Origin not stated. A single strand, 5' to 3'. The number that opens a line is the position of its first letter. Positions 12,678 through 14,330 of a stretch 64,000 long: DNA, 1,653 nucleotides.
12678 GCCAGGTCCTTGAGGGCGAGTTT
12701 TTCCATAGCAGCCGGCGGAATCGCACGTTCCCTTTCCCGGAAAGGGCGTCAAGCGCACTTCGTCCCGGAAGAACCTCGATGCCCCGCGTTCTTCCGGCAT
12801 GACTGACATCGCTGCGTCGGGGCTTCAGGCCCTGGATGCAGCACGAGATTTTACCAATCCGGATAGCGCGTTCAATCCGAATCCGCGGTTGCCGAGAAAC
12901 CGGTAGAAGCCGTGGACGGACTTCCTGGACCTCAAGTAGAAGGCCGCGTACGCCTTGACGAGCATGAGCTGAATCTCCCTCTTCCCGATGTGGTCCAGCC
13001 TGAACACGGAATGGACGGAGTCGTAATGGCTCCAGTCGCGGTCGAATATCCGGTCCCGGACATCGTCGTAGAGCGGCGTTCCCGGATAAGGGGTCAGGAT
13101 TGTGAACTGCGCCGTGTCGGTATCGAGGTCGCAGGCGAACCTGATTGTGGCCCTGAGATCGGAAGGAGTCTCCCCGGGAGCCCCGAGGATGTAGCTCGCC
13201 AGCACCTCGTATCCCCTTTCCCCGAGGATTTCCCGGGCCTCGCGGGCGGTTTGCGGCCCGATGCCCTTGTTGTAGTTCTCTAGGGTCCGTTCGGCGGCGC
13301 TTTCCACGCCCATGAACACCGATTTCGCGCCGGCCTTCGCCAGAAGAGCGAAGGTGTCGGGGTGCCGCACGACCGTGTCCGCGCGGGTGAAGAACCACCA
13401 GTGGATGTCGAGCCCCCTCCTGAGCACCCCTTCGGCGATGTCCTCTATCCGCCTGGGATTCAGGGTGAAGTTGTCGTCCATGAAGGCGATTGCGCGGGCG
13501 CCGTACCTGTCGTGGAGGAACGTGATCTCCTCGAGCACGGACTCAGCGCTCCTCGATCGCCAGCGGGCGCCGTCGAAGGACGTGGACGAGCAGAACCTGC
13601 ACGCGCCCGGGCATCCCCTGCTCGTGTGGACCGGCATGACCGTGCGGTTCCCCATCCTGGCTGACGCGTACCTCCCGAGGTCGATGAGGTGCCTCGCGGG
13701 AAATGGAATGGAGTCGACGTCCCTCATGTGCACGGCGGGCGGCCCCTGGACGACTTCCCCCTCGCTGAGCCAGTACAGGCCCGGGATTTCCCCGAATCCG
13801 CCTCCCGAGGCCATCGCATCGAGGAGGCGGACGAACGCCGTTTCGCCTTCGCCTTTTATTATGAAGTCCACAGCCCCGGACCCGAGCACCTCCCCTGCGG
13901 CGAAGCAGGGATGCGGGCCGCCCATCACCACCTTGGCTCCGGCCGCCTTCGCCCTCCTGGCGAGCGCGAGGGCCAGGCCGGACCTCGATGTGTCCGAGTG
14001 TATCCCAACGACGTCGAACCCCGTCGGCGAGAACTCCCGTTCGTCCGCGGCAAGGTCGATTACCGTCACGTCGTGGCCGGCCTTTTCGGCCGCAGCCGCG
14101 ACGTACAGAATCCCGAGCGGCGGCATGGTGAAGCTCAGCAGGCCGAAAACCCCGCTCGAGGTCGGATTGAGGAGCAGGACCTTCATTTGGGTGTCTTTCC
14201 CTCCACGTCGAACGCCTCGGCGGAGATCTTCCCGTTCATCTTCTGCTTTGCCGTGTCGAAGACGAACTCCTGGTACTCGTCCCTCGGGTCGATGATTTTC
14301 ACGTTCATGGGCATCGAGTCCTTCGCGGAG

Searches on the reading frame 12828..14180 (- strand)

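Call 51: search_protein_families(library=pfam, proteins=[window:12828-14180:-], max_evalue=0.00001)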
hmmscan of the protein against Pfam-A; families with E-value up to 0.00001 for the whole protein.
window:12828-14180:- (451 aa): 2 families
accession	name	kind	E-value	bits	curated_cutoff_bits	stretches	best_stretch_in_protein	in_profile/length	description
PF04055.27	Radical_SAM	-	1.7e-22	80.8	29.5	1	186-349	3-166/166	Radical SAM superfamily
PF02310.24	B12-binding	-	4.3e-19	69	32.1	1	16-119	9-120/121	B12 binding domain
